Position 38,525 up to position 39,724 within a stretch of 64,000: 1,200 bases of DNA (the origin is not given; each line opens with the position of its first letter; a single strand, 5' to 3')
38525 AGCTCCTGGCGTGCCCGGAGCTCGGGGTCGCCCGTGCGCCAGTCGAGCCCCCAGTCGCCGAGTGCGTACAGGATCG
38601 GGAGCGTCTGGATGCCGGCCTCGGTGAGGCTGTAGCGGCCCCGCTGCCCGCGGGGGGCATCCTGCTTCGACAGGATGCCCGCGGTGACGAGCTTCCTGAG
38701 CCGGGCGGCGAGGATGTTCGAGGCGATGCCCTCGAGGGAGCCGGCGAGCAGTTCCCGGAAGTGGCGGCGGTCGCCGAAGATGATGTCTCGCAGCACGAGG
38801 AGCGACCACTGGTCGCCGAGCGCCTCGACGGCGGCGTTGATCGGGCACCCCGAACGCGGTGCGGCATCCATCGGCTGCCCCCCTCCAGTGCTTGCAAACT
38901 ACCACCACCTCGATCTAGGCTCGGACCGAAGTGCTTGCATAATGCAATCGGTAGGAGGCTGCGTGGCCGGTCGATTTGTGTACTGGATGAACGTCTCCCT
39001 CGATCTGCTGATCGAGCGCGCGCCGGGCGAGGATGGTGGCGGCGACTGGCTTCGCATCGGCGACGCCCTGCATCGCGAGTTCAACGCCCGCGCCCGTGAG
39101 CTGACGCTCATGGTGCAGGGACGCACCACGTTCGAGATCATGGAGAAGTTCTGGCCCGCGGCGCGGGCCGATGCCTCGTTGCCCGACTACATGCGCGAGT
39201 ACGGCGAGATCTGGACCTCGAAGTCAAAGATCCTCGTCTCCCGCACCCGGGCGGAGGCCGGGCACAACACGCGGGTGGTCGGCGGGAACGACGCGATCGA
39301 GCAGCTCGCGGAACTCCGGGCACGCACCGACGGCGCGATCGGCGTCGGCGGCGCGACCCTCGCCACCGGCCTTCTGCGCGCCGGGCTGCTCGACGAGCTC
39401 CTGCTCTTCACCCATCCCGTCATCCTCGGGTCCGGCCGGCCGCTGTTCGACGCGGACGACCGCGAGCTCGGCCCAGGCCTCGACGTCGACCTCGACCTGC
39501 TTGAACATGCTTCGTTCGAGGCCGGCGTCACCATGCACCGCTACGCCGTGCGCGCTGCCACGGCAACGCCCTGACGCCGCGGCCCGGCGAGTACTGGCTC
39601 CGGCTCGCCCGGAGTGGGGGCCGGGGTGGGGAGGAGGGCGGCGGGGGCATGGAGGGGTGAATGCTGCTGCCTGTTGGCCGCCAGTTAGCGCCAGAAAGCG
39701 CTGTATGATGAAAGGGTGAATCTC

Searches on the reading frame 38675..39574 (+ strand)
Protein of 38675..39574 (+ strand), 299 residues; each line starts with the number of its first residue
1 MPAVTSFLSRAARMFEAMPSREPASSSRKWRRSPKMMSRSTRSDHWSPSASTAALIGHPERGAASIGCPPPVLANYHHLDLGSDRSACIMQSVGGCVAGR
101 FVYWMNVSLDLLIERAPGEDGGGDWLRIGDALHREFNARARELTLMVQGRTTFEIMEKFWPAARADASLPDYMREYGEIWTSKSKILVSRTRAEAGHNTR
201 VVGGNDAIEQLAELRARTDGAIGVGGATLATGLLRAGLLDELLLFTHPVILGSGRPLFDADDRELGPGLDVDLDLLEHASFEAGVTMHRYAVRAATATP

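Call 82: search_protein_families(library=pfam, proteins=[window:38675-39574:+], max_evalue=0.001)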
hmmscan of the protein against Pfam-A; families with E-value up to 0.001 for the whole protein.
window:38675-39574:+ (299 aa): 1 family
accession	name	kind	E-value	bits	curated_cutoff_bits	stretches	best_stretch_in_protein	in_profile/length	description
PF01872.23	RibD_C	-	4.6e-11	43.3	24.1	1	132-284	30-194/197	RibD C-terminal domain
